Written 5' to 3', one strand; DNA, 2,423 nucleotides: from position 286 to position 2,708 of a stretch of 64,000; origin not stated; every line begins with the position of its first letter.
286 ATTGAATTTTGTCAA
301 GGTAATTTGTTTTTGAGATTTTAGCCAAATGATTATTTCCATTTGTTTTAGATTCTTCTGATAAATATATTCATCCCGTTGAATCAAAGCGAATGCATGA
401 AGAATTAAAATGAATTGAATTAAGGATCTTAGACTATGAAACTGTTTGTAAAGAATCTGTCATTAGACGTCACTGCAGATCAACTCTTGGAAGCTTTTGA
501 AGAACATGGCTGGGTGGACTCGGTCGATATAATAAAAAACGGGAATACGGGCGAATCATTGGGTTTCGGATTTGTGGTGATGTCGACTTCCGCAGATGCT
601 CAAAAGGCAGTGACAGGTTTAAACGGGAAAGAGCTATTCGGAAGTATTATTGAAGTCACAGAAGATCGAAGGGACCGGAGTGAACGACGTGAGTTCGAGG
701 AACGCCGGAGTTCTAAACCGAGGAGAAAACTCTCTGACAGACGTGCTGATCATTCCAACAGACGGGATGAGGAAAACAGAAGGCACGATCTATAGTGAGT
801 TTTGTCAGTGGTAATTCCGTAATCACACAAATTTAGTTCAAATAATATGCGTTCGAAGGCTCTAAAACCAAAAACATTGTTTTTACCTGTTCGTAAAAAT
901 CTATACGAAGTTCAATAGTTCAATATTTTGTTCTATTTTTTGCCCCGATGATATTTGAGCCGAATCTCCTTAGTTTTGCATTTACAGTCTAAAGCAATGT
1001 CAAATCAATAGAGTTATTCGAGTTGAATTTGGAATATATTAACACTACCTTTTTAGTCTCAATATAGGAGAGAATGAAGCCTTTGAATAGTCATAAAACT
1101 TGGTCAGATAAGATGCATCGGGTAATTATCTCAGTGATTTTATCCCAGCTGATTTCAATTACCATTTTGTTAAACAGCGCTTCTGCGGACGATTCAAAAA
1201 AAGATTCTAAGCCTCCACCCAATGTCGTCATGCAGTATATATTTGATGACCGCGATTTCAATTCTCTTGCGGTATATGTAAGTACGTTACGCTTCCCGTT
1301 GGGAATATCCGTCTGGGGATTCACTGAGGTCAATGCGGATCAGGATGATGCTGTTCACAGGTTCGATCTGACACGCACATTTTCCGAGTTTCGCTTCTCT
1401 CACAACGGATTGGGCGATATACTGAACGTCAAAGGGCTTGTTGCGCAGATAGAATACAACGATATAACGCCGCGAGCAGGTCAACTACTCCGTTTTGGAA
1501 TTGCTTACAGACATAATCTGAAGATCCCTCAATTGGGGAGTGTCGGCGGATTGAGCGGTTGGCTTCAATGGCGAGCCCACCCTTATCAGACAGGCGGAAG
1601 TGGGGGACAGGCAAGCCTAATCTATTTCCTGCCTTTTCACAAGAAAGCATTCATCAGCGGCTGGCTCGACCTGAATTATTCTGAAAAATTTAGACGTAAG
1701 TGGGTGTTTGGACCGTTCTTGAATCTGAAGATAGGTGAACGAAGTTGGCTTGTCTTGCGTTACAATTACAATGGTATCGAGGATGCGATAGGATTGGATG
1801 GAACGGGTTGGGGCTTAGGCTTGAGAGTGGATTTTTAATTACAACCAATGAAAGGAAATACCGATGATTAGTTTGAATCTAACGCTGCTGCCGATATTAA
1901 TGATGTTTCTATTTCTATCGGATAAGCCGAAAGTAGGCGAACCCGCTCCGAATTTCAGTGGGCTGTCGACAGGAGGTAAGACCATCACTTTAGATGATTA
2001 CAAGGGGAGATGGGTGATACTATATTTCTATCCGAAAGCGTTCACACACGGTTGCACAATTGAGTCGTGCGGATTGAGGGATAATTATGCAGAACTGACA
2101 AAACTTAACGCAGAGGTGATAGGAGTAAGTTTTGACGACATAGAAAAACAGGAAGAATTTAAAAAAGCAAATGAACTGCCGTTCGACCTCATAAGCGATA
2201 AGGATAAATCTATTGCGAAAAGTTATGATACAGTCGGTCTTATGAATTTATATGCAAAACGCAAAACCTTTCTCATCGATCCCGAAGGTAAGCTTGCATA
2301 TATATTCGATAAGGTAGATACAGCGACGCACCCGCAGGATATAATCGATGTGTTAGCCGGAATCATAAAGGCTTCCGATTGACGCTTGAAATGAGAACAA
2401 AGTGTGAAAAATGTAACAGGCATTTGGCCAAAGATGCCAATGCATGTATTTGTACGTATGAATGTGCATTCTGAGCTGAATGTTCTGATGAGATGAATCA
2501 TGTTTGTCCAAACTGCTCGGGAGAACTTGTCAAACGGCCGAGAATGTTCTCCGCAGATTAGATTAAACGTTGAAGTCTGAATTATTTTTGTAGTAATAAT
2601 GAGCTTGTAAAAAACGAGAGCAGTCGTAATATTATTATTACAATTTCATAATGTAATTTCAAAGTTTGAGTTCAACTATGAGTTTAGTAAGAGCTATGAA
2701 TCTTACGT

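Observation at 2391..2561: Candidate selenoprotein: DUF1272-type Cys-rich protein with UGA in place of the first Cys of its FCxxC motif, co-transcribed with a peroxiredoxin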

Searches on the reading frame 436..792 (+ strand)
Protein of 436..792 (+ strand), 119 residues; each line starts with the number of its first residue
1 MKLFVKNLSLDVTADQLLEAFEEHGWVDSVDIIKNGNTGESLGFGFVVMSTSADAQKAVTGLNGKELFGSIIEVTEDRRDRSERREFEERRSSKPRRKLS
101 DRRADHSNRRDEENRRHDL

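Call 66: search_protein_families(library=pfam, proteins=[window:436-792:+], max_evalue=0.01)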
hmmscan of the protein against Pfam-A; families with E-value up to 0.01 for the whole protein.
window:436-792:+ (119 aa): 2 families
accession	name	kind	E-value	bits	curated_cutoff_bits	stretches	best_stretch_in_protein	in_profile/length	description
PF00076.28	RRM_1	-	2.8e-19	69.2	20.7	1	3-71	1-68/70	RNA recognition motif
PF13893.12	RRM_5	-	2.4e-05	24.4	27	1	3-81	29-103/125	RNA recognition motif. (a.k.a. RRM, RBD, or RNP domain)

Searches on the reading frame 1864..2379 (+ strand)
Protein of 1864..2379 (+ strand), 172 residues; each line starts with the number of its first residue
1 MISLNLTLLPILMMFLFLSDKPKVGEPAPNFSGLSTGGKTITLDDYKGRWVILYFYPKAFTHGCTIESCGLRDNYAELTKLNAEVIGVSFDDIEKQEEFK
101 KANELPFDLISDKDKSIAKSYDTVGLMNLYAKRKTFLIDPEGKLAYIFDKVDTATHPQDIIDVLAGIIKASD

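Call 4: search_protein_families(library=pfam, proteins=[window:1864-2379:+], max_evalue=1)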
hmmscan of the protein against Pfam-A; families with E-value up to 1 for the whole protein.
seq(172 aa): 4 families
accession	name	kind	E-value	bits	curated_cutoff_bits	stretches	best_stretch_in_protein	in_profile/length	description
PF00578.27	AhpC-TSA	-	9.7e-40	135.8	26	1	24-147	1-124/124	AhpC/TSA family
PF08534.16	Redoxin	-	9.3e-22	77.8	26.6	1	23-155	1-139/148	Redoxin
PF13911.12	AhpC-TSA_2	-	8.5e-05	23.3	27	1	71-118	2-49/114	AhpC/TSA antioxidant enzyme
PF02630.20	SCO1-SenC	-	0.15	12.4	22.8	1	30-69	3-39/134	SCO1/SenC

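Call 10: search_protein_families(library=ncbifam, proteins=[window:1864-2379:+], max_evalue=0.01)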
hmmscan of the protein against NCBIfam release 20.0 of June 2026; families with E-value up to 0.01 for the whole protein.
seq(172 aa): 13 families
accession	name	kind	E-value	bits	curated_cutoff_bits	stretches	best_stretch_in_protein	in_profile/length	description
NF006960.0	PRK09437.1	equivalog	2.6e-35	121.6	140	1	23-165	5-153/156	thioredoxin-dependent thiol peroxidase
NF053650.1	PerredPrxQDein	equivalog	9.8e-30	103.5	260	1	29-164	2-142/148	thioredoxin-dependent peroxiredoxin PrxQ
NF009668.0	PRK13189.1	equivalog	8.1e-20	71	211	1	21-148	9-143/224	peroxiredoxin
NF009669.0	PRK13190.1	equivalog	2.4e-19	69.3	261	1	24-163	5-150/203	putative peroxiredoxin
NF040737.1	peroxi_PrxU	equivalog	3.1e-19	69.6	270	1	23-144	37-168/233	thioredoxin-dependent peroxiredoxin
TIGR03137.1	AhpC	equivalog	1.3e-18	67.4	272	1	39-148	22-135/187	alkyl hydroperoxide reductase subunit C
NF009670.0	PRK13191.1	equivalog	1.4e-14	54.1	374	1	22-147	7-139/215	putative peroxiredoxin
NF002854.0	PRK03147.1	subfamily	1.9e-14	53.9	170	1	20-150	34-158/176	thiol-disulfide oxidoreductase ResA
NF010122.0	PRK13599.1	equivalog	1.7e-09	37.4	456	1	24-147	9-139/220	peroxiredoxin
NF011576.0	PRK15000.1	subfamily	8.4e-07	28.9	301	1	47-142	33-135/200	peroxiredoxin C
NF001808.0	PRK00522.1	equivalog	0.0002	20.8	123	1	20-155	16-153/167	thiol peroxidase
NF040769.1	SelL_rel_redox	subfamily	0.00026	20.7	120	1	28-126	3-100/173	SelL-related redox protein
NF045827.1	perox_SUH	exception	0.0057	16.1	298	1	23-147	19-146/178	thiol peroxidase Prx-SUH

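Call 44: find_homologous_proteins(query=window:1864-2379:+, max_evalue=1e-30)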
Query window:1864-2379:+ (172 aa): 60 proteins with E <= 1e-30 among 220 candidates.
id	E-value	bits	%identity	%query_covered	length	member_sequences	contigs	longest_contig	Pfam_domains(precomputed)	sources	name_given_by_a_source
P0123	4.6e-108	376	98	100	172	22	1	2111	PF08534.17,PF00578.28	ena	-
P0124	4.5e-107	373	98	100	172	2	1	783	PF08534.17,PF00578.28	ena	-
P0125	6.1e-105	366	96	100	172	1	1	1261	PF08534.17,PF00578.28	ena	-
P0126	6.7e-102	356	100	93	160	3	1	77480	PF08534.17,PF00578.28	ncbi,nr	ncbi:peroxiredoxin [Candidatus Marinimicrobia bacterium MT.SAG.2]|nr:peroxiredoxin [Candidatus Marin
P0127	1.6e-97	342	96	93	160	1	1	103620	PF08534.17,PF00578.28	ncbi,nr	ncbi:peroxiredoxin [Candidatus Marinimicrobia bacterium MT.SAG.3]|nr:peroxiredoxin [Candidatus Marin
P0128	3.2e-96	338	89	100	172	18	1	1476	PF08534.17,PF00578.28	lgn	-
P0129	2.4e-94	332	88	100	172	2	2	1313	PF08534.17,PF00578.28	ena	-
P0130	1.0e-93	330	85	100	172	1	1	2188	PF08534.17,PF00578.28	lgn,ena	-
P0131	5.6e-93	327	90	90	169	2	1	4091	PF08534.17,PF00578.28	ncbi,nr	ncbi:MAG: peroxiredoxin [Candidatus Marinimicrobia bacterium]|nr:peroxiredoxin [Candidatus Neomarini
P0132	2.5e-91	322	84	100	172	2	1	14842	PF08534.17,PF00578.28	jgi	-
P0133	2.1e-90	319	85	100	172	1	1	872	PF08534.17,PF00578.28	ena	-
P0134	4.9e-89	314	81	100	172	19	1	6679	PF08534.17,PF00578.28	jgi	-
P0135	1.5e-88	313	81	100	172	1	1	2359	PF08534.17,PF00578.28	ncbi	-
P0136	5.0e-87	308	78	100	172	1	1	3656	PF08534.17,PF00578.28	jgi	-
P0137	1.1e-84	300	77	100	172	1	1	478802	PF08534.17,PF00578.28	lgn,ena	-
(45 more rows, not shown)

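Call 45: find_encoding_contigs(protein=P0127, flank=2000, max_places=3)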
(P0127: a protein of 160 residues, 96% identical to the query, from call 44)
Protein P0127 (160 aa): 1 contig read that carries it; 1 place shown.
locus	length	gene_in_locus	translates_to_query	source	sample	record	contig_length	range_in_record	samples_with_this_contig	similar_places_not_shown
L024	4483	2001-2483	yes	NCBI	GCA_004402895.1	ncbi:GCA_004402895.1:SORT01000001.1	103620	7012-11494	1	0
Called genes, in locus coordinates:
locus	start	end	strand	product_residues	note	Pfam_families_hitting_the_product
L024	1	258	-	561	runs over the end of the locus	PF01235:Na_Ala_symp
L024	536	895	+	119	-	PF00076:RRM_1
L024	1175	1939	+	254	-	-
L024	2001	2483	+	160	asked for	PF00578:AhpC-TSA, PF08534:Redoxin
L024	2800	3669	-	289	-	PF00140:Sigma70_r1_2 (weak), PF04542:Sigma70_r2, PF04539:Sigma70_r3, PF04545:Sigma70_r4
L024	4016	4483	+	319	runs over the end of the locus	-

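Call 46: find_encoding_contigs(protein=P0123, flank=2000, max_places=3)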
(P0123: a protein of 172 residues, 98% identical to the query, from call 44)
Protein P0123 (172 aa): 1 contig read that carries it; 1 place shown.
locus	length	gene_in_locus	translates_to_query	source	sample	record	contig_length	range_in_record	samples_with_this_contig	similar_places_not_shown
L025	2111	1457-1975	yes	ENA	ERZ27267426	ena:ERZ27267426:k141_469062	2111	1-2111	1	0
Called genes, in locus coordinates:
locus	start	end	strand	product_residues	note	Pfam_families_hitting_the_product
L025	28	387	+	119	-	PF00076:RRM_1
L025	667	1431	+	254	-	-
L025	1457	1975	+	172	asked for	PF00578:AhpC-TSA, PF08534:Redoxin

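Call 47: find_encoding_contigs(protein=P0128, flank=2000, max_places=3)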
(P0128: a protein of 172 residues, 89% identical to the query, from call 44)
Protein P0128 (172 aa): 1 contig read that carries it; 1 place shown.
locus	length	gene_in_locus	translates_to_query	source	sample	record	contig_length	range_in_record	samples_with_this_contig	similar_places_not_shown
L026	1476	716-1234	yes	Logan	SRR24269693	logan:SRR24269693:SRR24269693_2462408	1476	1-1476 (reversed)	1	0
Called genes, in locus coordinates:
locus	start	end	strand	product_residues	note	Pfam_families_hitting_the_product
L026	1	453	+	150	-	?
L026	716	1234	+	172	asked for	PF00578:AhpC-TSA, PF08534:Redoxin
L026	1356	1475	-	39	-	?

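Call 48: find_encoding_contigs(protein=P0131, flank=2000, max_places=3)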
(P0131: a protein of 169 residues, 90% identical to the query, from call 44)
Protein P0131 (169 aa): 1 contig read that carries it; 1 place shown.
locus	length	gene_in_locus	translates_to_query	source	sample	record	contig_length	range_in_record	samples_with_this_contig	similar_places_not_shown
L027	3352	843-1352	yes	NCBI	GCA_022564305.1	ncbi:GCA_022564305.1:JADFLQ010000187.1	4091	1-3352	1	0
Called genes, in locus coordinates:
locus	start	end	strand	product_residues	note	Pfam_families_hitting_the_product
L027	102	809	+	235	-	-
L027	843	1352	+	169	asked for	PF00578:AhpC-TSA, PF08534:Redoxin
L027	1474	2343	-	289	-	PF00140:Sigma70_r1_2 (weak), PF04542:Sigma70_r2, PF04539:Sigma70_r3, PF04545:Sigma70_r4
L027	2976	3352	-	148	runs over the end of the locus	PF00076:RRM_1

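Call 49: find_encoding_contigs(protein=P0130, flank=2000, max_places=3)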
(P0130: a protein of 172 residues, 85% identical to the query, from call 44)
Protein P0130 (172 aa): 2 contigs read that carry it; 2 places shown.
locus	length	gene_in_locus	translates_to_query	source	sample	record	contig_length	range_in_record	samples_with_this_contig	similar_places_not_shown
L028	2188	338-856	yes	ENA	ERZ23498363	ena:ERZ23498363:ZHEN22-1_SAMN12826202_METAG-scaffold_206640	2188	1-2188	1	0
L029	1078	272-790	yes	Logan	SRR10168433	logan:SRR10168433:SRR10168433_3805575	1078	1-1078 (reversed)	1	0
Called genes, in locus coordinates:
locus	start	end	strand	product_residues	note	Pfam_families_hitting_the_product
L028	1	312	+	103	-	?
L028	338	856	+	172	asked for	PF00578:AhpC-TSA, PF08534:Redoxin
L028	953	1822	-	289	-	PF00140:Sigma70_r1_2 (weak), PF04542:Sigma70_r2, PF04539:Sigma70_r3, PF04545:Sigma70_r4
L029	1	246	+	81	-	?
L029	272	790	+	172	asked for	PF00578:AhpC-TSA, PF08534:Redoxin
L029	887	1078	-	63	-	?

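Call 52: find_encoding_contigs(protein=P0132, flank=2000, max_places=2)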
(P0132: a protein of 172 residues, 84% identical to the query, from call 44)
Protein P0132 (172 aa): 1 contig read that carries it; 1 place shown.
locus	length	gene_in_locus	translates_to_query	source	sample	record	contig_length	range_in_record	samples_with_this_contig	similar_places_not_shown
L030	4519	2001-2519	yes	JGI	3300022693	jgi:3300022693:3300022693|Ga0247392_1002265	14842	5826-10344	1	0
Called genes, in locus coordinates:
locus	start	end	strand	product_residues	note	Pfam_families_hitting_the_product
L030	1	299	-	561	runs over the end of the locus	PF01235:Na_Ala_symp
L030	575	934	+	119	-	PF00076:RRM_1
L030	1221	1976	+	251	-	-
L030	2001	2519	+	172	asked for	PF00578:AhpC-TSA, PF08534:Redoxin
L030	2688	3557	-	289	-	PF00140:Sigma70_r1_2 (weak), PF04542:Sigma70_r2, PF04539:Sigma70_r3, PF04545:Sigma70_r4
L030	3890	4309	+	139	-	-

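Call 53: find_encoding_contigs(protein=P0134, flank=2000, max_places=2)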
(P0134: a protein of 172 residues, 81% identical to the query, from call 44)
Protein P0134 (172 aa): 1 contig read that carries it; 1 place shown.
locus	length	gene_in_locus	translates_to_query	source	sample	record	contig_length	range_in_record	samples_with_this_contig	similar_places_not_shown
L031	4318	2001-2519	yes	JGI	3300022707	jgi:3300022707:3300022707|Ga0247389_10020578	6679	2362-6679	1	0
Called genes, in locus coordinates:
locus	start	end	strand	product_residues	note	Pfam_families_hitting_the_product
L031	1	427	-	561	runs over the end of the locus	PF01235:Na_Ala_symp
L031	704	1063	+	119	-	PF00076:RRM_1, PF13893:RRM_5 (weak)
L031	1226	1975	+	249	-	-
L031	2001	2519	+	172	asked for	PF00578:AhpC-TSA, PF08534:Redoxin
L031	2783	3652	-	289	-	PF00140:Sigma70_r1_2 (weak), PF04542:Sigma70_r2, PF04539:Sigma70_r3, PF04545:Sigma70_r4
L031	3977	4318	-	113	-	?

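Call 54: find_encoding_contigs(protein=P0137, flank=2000, max_places=2)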
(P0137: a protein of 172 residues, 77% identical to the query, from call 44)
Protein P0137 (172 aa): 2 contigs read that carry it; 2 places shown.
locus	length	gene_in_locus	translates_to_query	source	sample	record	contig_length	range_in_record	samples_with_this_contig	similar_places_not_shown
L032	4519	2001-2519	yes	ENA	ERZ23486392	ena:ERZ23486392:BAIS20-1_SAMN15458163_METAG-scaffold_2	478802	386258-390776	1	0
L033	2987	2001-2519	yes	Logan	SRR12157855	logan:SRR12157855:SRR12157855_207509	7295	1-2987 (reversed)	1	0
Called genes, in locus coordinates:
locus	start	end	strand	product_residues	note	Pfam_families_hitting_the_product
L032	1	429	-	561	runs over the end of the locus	PF01235:Na_Ala_symp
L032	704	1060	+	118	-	PF00076:RRM_1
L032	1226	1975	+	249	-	-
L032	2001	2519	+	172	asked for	PF00578:AhpC-TSA, PF08534:Redoxin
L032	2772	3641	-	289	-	PF00140:Sigma70_r1_2 (weak), PF04542:Sigma70_r2, PF04539:Sigma70_r3, PF04545:Sigma70_r4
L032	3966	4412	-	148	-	PF00076:RRM_1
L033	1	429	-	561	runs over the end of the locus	PF01235:Na_Ala_symp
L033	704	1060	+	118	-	PF00076:RRM_1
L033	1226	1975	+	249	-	-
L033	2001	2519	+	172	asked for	PF00578:AhpC-TSA, PF08534:Redoxin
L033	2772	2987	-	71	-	?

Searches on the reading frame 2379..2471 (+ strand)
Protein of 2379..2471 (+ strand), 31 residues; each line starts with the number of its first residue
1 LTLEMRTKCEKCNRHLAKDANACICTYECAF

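Call 4: search_protein_families(library=pfam, proteins=[window:2391-2471:+], max_evalue=1)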
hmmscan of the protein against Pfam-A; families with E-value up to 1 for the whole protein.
seq(27 aa): 1 family
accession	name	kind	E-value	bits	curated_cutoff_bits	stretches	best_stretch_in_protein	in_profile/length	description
PF06906.16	DUF1272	-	5.2e-08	33.3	25.3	1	1-27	4-31/57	Protein of unknown function (DUF1272)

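Call 22: find_encoding_contigs(protein=window:2379-2471:+, flank=5000, max_places=10)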
Protein seq(31 aa) (31 aa): no gene with exactly this product is on record in the collection.

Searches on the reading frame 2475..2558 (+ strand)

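Call 4: search_protein_families(library=pfam, proteins=[window:2475-2558:+], max_evalue=1)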
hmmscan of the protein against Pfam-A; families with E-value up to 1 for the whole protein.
seq(28 aa): 7 families
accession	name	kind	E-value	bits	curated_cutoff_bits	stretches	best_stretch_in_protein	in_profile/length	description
PF06906.16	DUF1272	-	8.8e-09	35.8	25.3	1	2-23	34-56/57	Protein of unknown function (DUF1272)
PF05810.19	NinF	-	0.011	16.1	27.5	1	9-19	15-25/25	NinF protein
PF17915.7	zf_Rg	-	0.014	15.2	25.5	1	8-19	7-18/49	Reverse gyrase zinc finger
PF05191.20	ADK_lid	-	0.035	14.4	26.6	1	9-22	22-35/36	Adenylate kinase, active site lid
PF01396.24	Zn_ribbon_Top1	-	0.038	14.2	32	1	10-21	3-14/39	Topoisomerase DNA binding C4 zinc finger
PF10601.15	zf-LITAF-like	-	0.064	13.9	23.8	1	3-21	51-69/70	LITAF-like zinc ribbon domain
PF25208.1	DUF7838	-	0.098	13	28.5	1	4-17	2-15/55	Domain of unknown function (DUF7838)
